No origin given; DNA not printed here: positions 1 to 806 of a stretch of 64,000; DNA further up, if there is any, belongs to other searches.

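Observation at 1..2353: Candidate defence operon: unknown upstream gene, short E1-like (ThiF) protein, then fused ABC-ATPase-DUF4435/TOPRIM (PARIS AriAB-like or OLD-like) nuclease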

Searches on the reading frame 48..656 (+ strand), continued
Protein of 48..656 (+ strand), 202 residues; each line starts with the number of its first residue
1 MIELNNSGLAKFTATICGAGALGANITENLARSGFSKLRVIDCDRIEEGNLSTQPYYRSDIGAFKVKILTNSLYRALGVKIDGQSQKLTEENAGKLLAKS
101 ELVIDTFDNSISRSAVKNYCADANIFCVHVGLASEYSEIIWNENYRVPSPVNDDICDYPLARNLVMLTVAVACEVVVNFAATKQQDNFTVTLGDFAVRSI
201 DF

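Call 21: search_protein_families(library=pfam, proteins=[L008:8845-11313:-, L007:1129-2295:+, L007:2306-3391:+, L005:8776-10161:+, L005:10167-11081:+, L004:4056-5324:+, L006:7219-7569:-, L006:6274-7155:+], max_evalue=0.01)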
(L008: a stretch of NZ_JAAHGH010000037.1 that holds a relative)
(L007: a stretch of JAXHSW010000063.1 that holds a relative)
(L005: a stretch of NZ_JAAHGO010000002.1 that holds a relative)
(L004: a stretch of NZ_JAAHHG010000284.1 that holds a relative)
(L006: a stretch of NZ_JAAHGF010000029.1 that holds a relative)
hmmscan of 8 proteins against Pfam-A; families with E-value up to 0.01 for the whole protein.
L008:8845-11313:- (822 aa): 7 families
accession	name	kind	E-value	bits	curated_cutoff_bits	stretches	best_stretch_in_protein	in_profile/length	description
PF13304.12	AAA_21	-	4.8e-16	60.1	27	1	226-432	126-304/304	AAA domain, putative AbiEii toxin, Type IV TA system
PF13175.12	AAA_15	-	3.2e-15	57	32.1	1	40-431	16-374/374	AAA ATPase domain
PF13476.12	AAA_23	-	6e-05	24.2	27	1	41-271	13-186/201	AAA domain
PF20469.4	OLD-like_TOPRIM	-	0.0004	21.3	23.2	1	481-554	4-67/67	Overcoming lysogenization defect protein-like, TOPRIM domain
PF09818.15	ABC_ATPase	-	0.0028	17.2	23.2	1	45-72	77-104/283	P-loop domain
PF13514.12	AAA_27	-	0.0035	17.4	22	1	47-73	26-52/206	AAA domain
PF02463.25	SMC_N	-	0.0078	16.1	40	0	41-68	18-45/220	RecF/RecN/SMC N terminal domain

L007:1129-2295:+ (389 aa): 1 family
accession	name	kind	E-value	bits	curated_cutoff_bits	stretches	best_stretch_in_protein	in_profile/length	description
PF03235.19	GmrSD_N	-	1.1e-05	26.1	33.2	1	58-273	29-186/199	GmrSD restriction endonuclease, N-terminal domain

L007:2306-3391:+ (362 aa): 1 family
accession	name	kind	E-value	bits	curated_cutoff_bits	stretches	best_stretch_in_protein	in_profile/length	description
PF18736.6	pEK499_p136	-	0.0028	17.8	26.6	1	274-320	51-100/152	HEPN pEK499 p136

L005:8776-10161:+ (462 aa): 6 families
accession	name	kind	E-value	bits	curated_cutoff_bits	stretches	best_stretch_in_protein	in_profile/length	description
PF13175.12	AAA_15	-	9.2e-15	55.6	32.1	1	5-444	3-373/374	AAA ATPase domain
PF13304.12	AAA_21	-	9.2e-12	46.1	27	1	29-446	3-304/304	AAA domain, putative AbiEii toxin, Type IV TA system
PF00005.33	ABC_tran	-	2.4e-08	35.1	25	1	25-134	11-116/137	ABC transporter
PF02463.25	SMC_N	-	4.8e-07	29.9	40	1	5-69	2-69/220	RecF/RecN/SMC N terminal domain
PF13555.12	AAA_29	-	0.0012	19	27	1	17-50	15-47/61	P-loop containing region of AAA domain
PF03193.22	RsgA_GTPase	-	0.0072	16.6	30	0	9-57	90-138/174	RsgA GTPase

L005:10167-11081:+ (305 aa): 1 family
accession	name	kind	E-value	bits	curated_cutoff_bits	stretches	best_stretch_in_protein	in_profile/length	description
PF14491.11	DUF4435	-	9.8e-26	91.4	27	1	30-256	2-229/238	Protein of unknown function (DUF4435)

L004:4056-5324:+ (423 aa): 5 families
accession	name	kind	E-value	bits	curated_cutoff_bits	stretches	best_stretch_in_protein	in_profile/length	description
PF01385.25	OrfB_IS605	-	3.1e-25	89.2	30.5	1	167-287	1-119/120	Probable transposase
PF07282.18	Cas12f1-like_TNB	-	7.9e-24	84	26.3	1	299-364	1-60/60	Cas12f1-like, TNB domain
PF17283.8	Zn_ribbon_SprT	-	0.00081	19.8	28.1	1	329-351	7-31/38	SprT-like zinc ribbon domain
PF24460.1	DUF7575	-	0.0053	16.5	28.5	0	344-357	3-16/28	Domain of unknown function (DUF7575)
PF20675.2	MPH2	-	0.0088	17.3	29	0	41-82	16-58/107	Maintenance of Photosystem II under High light 2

L006:7219-7569:- (116 aa): 2 families
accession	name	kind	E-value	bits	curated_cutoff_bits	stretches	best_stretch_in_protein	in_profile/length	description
PF05635.17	23S_rRNA_IVP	-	9.8e-37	125.9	33.8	1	6-108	3-105/106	23S rRNA-intervening sequence protein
PF22296.2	bAvd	-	0.0019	19.1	40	1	10-111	5-104/107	bAvd-like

L006:6274-7155:+ (294 aa): 0 families

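Call 25: find_homologous_proteins(query=L003:7095-7931:+, max_evalue=0.001)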
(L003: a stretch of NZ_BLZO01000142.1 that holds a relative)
Query L003:7095-7931:+ (279 aa): 1758 proteins with E <= 0.001 among 2515 candidates; the best 120 are listed.
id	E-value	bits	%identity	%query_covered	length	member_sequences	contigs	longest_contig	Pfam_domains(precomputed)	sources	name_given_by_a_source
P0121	2.3e-186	635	100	100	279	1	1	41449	-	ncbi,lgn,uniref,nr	ncbi:hypothetical protein [Okeania sp. KiyG1]|uniref:hypothetical protein n=1 Tax=Okeania sp. KiyG1 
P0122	1.6e-165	567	88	100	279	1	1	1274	-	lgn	-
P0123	2.2e-163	560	87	100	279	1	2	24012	-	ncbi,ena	-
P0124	1.2e-161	554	85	100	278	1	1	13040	-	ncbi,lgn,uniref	ncbi:hypothetical protein ACP6PL_19755 [Dapis sp. BLCC M126]|uniref:hypothetical protein n=1 Tax=Dap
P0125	2.2e-161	553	85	100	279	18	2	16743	-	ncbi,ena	-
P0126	2.2e-160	550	94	91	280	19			-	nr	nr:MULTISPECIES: hypothetical protein [Okeania]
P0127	9.6e-160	548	85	100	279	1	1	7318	-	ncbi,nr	ncbi:MAG: hypothetical protein QNJ68_22725 [Microcoleaceae cyanobacterium MO_207.B10]|nr:hypothetica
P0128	6.4e-159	545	85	100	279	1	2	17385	-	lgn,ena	-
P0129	1.9e-157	540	82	100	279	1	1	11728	-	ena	-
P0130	5.4e-153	526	81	100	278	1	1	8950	-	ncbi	ncbi:MAG: hypothetical protein AB4080_20565 [Trichodesmium sp.]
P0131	1.5e-152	524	82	100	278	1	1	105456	-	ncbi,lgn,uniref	ncbi:hypothetical protein [Dapis sp. BLCC M229]|uniref:hypothetical protein n=1 Tax=Dapis sp. BLCC M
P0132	1.6e-149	514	95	85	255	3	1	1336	-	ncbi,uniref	ncbi:hypothetical protein [Okeania hirsuta]|uniref:hypothetical protein n=1 Tax=Okeania hirsuta TaxI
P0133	5.9e-141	486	76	99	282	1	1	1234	-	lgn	-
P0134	7.2e-136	470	83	86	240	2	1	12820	-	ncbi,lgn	ncbi:MAG: hypothetical protein WBA93_02720 [Microcoleaceae cyanobacterium]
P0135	2.0e-134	465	72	99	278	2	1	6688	-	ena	-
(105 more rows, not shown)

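Call 36: predict_structure(alignment_id=A2)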
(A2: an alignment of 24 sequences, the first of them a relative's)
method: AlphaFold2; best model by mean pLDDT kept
length: 279 residues; sequences in the alignment: 24
mean_pLDDT: 61.4   pTM: 0.48
mean pLDDT of the five models: 61.4, 58.7, 55.4, 50.5, 47.8
residues with pLDDT >= 90: 1; 70-90: 111; 50-70: 80; < 50: 87
segments of 3 or more residues with pLDDT < 50: 93-153, 256-279
pLDDT, mean of each block of 10 residues (from residue 1): 67 66 70 63 78 81 86 69 54 45 41 39 35 37 36 55 72 66 65 70 84 80 85 83 79 51 32 28
secondary structure, 60 per line:
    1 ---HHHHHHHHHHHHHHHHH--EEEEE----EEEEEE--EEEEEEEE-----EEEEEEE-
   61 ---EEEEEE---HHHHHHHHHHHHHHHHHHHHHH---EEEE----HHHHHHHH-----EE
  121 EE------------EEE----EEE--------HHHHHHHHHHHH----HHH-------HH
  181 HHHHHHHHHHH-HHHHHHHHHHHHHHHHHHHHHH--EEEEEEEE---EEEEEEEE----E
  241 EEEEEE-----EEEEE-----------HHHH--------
elements in order: H4-20 E23-27 E32-37 E40-47 E53-59 E64-69 H73-94 E98-101 H106-113 E119-122 E135-137 E142-144 H153-164 H179-191 H193-214 E217-224 E228-235 E240-246 E252-256 H268-271

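Call 45: search_solved_structures(query=L005:10167-11081:+, max_evalue=10, show_alignments=2)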
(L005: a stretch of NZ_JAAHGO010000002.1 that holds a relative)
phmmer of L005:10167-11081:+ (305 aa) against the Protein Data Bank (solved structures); distinct sequences matched with E-value up to 10: 1.
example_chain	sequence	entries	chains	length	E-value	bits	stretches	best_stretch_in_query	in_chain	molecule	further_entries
4n21_A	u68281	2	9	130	0.68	12.8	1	27-104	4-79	GP2 Ectodomain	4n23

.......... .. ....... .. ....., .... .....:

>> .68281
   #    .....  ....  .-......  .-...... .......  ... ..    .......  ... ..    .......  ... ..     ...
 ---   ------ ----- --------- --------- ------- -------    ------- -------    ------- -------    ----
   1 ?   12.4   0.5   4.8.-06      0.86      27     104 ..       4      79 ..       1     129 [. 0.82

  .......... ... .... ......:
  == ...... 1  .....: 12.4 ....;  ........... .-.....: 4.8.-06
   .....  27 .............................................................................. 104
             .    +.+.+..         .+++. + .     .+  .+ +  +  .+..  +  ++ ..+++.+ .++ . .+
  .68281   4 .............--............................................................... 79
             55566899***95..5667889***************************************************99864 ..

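Call 50: search_protein_representatives(alignment_id=A2)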
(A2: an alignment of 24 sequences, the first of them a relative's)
Query: 24 sequences, 280 profile positions. Proteins with E-value up to 0.001 (for the whole library): 896; up to 1e-10: 616; up to 1e-30: 282. The best 150 are listed.
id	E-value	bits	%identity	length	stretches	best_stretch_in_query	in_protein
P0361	3.4e-126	436.3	-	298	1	1-278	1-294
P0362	6.2e-110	383.0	-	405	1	2-278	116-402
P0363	3.2e-109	380.7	-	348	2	1-221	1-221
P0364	3.4e-102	357.6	-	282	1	4-278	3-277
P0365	5.2e-99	347.2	-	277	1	1-278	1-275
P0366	3.0e-98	344.7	-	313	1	4-278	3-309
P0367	2.9e-97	341.5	-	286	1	1-278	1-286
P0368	1.0e-95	336.4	-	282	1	3-277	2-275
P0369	1.1e-92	326.4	-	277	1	1-276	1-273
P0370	3.5e-89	314.9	-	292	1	3-278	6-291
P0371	3.5e-89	314.9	-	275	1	1-277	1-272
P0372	9.4e-89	313.5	-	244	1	1-213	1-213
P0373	1.6e-86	306.2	-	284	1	2-277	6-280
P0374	3.2e-85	301.9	-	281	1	76-278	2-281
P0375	1.0e-83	297.0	-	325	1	1-278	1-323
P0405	8.1e-72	258.0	-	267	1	7-271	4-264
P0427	3.2e-62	226.5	-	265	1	3-276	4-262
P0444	4.4e-57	209.6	-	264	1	6-278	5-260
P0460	2.8e-53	197.1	-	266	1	6-279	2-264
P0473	1.9e-50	187.8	-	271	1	5-279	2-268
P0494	2.5e-47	177.6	-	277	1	4-277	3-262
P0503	1.5e-45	171.8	-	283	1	9-277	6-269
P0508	4.3e-45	170.3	-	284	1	8-278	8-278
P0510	1.5e-44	168.5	-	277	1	5-277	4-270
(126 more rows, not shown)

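Call 58: predict_structure(alignment_id=A4)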
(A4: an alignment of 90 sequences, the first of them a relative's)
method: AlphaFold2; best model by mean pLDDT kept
length: 279 residues; sequences in the alignment: 90
mean_pLDDT: 94.7   pTM: 0.78
mean pLDDT of the five models: 94.7, 94.7, 94.5, 94.0, 93.9
residues with pLDDT >= 90: 238; 70-90: 39; 50-70: 2; < 50: 0
segments of 3 or more residues with pLDDT < 50: none
pLDDT, mean of each block of 10 residues (from residue 1): 84 89 96 93 97 98 97 98 98 97 98 98 97 98 98 97 92 97 97 81 94 97 96 97 97 87 92 91
secondary structure, 60 per line:
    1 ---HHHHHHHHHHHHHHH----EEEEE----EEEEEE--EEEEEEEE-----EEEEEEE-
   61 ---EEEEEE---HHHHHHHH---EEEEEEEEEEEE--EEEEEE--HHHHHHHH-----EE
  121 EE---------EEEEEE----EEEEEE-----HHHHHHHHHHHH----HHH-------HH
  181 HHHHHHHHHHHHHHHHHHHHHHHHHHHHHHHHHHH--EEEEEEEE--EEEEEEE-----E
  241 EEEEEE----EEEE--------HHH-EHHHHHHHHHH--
elements in order: H4-18 E23-27 E32-37 E40-47 E53-59 E64-69 H73-80 E84-95 E98-103 H106-113 E119-122 E132-137 E142-147 H153-164 H179-215 E218-225 E228-234 E240-246 E251-254 H268-277

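Call 66: fold_search(model_id=the predicted structure, library=pdb)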
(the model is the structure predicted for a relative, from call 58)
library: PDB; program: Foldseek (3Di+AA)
matches with E <= 10: 703; with E <= 0.001: 0
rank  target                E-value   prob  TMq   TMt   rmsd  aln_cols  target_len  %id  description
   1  4ifd_I                1.8e-02  0.44  0.15  0.18  16.8       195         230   10  Crystal structure of an 11-subunit eukaryotic exosome complex bound to RNA (released 2013-02-06)
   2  7ypo_A                2.2e-02  0.14  0.16  0.14  17.8       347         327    8  Cryo-EM structure of baculovirus LEF-3 in complex with ssDNA (released 2023-01-25)
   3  8usb_C                2.3e-02  0.97  0.20  0.16   8.0       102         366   12  Non-substrate-engaged human 26S proteasome with Nub1/FAT10 bound to Rpn1 (released 2024-11-06)
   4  3u58_B                2.5e-02  0.41  0.15  0.18  12.5       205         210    7  Crystal Structure of the Tetrahymena telomerase processivity factor Teb1 AB (released 2011-12-28)
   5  9nkj_C                2.9e-02  0.77  0.19  0.14  13.7       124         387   14  Structure of substrates-engaged MIDN-bound human 26S proteasome,ED-MIDN state (Composite map) (released 2025-05-07)
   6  5c0x_I                2.9e-02  0.54  0.16  0.20  13.4       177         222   11  Structure of a 12-subunit nuclear exosome complex bound to structured RNA (released 2015-08-05)
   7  4v6f_BT               3.3e-02  0.98  0.20  0.50   7.0        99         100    6  Elongation complex of the 70S ribosome with three tRNAs and mRNA. (released 2014-07-09)
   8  6epc_J                3.3e-02  0.95  0.20  0.14   6.5        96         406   17  Ground state 26S proteasome (GS2) (released 2018-02-07)
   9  3u58_C                3.5e-02  0.38  0.15  0.18  12.6       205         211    9  Crystal Structure of the Tetrahymena telomerase processivity factor Teb1 AB (released 2011-12-28)
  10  9u7r_E                3.9e-02  0.80  0.18  0.15  13.0       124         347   16  Substrate-free human 26S proteasome purified by midnolin, 20S proteasome, RPTs and RPN11 part (released 2026-04-01)
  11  6msb_C                4.4e-02  0.95  0.20  0.15   8.3       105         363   16  Cryo-EM structures and dynamics of substrate-engaged human 26S proteasome (released 2018-12-05)
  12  2n3s_MODEL_1_A        4.6e-02  0.99  0.19  0.64   2.6        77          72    5  NMR Assignments and structure of Translation initiation factor IF-1 from Burkholderia thailandensis E264. (released 2015-06-24)
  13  8ova_A1               4.6e-02  0.14  0.15  0.16  24.0       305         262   10  CRYO-EM STRUCTURE OF TRYPANOSOMA BRUCEI PROCYCLIC FORM 80S RIBOSOME : PARENTAL STRAIN (released 2023-11-29)
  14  9e71_BR               5.5e-02  0.47  0.17  0.30  13.6       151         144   10  Cryo-EM structure of the Pyrobaculum calidifontis 70S ribosome (released 2024-11-20)
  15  7sfr_q                6.5e-02  0.98  0.18  0.50   6.4        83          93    8  Unmethylated Mtb Ribosome 50S with SEQ-9 (released 2022-10-12)
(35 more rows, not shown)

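Call 67: list_cluster_members(proteins=[P0362, P0405, P0427, P0444, P0460, P0473, P0494, P0503, P0508, P0510])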
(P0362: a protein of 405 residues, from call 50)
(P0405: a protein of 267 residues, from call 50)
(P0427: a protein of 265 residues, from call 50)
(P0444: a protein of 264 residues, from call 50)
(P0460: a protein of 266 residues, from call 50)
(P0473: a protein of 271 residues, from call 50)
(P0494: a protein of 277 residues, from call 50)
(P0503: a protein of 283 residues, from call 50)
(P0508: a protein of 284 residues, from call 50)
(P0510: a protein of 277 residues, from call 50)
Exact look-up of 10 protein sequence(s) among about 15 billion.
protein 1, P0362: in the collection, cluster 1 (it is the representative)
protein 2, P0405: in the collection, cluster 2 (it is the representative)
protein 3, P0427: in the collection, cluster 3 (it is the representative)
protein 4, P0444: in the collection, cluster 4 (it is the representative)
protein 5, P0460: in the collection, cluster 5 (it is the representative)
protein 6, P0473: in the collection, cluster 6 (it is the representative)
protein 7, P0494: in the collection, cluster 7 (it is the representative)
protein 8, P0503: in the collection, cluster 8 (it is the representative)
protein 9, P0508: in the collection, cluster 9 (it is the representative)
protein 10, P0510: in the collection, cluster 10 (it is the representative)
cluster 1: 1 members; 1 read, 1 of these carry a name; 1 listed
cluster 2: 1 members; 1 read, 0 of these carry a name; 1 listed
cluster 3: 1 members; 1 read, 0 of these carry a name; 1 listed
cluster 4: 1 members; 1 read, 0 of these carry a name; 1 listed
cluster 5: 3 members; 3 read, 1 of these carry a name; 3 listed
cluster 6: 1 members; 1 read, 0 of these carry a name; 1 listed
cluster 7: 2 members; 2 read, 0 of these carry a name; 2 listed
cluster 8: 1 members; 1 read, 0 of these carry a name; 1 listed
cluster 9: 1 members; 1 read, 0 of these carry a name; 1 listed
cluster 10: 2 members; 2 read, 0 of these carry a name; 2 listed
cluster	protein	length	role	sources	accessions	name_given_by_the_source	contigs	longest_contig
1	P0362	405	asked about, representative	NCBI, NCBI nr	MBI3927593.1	MAG: zinc ribbon domain-containing protein [Armatimonadetes bacterium] | zinc ribbon domain-containing protein [Armatimonadota bacterium]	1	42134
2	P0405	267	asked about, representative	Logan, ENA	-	-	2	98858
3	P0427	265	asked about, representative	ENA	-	-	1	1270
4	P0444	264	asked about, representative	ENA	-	-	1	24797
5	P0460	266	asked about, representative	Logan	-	-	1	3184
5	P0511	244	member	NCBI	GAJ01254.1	unnamed protein product, partial [marine sediment metagenome]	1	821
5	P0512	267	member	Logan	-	-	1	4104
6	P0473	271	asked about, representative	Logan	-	-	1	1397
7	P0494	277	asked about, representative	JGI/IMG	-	-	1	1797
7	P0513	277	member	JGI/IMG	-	-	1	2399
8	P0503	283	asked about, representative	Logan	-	-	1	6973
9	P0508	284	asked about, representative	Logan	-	-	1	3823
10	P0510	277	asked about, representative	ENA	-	-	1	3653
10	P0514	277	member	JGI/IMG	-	-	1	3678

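Call 68: find_encoding_contigs(protein=P0362, flank=6000, max_places=1)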
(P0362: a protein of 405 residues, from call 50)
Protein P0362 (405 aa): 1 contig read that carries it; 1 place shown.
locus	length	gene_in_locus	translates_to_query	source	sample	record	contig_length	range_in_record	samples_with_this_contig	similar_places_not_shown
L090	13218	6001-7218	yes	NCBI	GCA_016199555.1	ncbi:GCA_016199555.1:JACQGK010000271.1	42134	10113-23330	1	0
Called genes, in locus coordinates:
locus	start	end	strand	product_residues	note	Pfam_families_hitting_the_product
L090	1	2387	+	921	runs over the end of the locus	PF00990:GGDEF, PF00563:EAL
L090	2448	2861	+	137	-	-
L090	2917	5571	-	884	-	-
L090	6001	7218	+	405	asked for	PF13240:Zn_Ribbon_1 (faint), PF12773:DZR (weak)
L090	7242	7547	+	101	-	PF13453:Zn_ribbon_TFIIB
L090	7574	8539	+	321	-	PF00226:DnaJ, PF01556:DnaJ_C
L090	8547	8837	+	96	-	PF13411:MerR_1, PF13591:MerR_2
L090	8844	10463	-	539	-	PF00069:Pkinase, PF01636:APH (faint), PF07714:PK_Tyr_Ser-Thr, PF03109:ABC1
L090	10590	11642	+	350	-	PF00069:Pkinase, PF01636:APH (faint), PF07714:PK_Tyr_Ser-Thr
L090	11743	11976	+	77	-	-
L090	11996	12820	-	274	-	PF00795:CN_hydrolase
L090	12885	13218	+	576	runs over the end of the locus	-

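Call 69: find_encoding_contigs(protein=P0405, flank=6000, max_places=1)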
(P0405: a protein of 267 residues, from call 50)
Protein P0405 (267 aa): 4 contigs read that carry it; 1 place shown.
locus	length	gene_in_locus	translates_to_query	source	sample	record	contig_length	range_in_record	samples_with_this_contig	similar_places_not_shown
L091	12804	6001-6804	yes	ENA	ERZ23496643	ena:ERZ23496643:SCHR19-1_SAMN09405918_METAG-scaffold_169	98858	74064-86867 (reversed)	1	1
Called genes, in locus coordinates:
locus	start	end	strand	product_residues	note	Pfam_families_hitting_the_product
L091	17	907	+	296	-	PF00756:Esterase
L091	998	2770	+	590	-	PF08811:DUF1800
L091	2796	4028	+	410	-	PF07394:DUF1501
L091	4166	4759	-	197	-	PF13302:Acetyltransf_3 (weak), PF00583:Acetyltransf_1, PF13673:Acetyltransf_10 (weak), PF13508:Acetyltransf_7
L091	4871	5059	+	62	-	-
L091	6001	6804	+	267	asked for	-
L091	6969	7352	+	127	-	-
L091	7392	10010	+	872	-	PF00082:Peptidase_S8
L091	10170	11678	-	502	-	PF01966:HD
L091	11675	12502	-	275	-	PF00459:Inositol_P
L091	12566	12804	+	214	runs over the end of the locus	-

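Call 72: search_protein_families(library=pfam, proteins=[P0002, P0121], max_evalue=0.1)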
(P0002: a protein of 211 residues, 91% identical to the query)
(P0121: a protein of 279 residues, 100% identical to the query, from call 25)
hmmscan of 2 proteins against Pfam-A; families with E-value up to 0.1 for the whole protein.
P0002 (211 aa): 5 families
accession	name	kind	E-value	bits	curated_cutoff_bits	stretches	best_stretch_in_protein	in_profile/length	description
PF00899.27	ThiF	-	1.9e-26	93.2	28.1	1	11-143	12-146/238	ThiF family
PF13241.12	NAD_binding_7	-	0.015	16.3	22.1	1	13-138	1-92/104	Putative NAD(P)-binding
PF03435.24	Sacchrp_dh_NADP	-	0.042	14.6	25.1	0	22-140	1-100/129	Saccharopine dehydrogenase NADP binding domain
PF02254.24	TrkA_N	-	0.052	14.3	23.8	1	22-55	1-33/116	TrkA-N domain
PF02737.24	3HCDH_N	-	0.077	13.3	22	0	22-51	2-30/180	3-hydroxyacyl-CoA dehydrogenase, NAD binding domain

P0121 (279 aa): 0 families
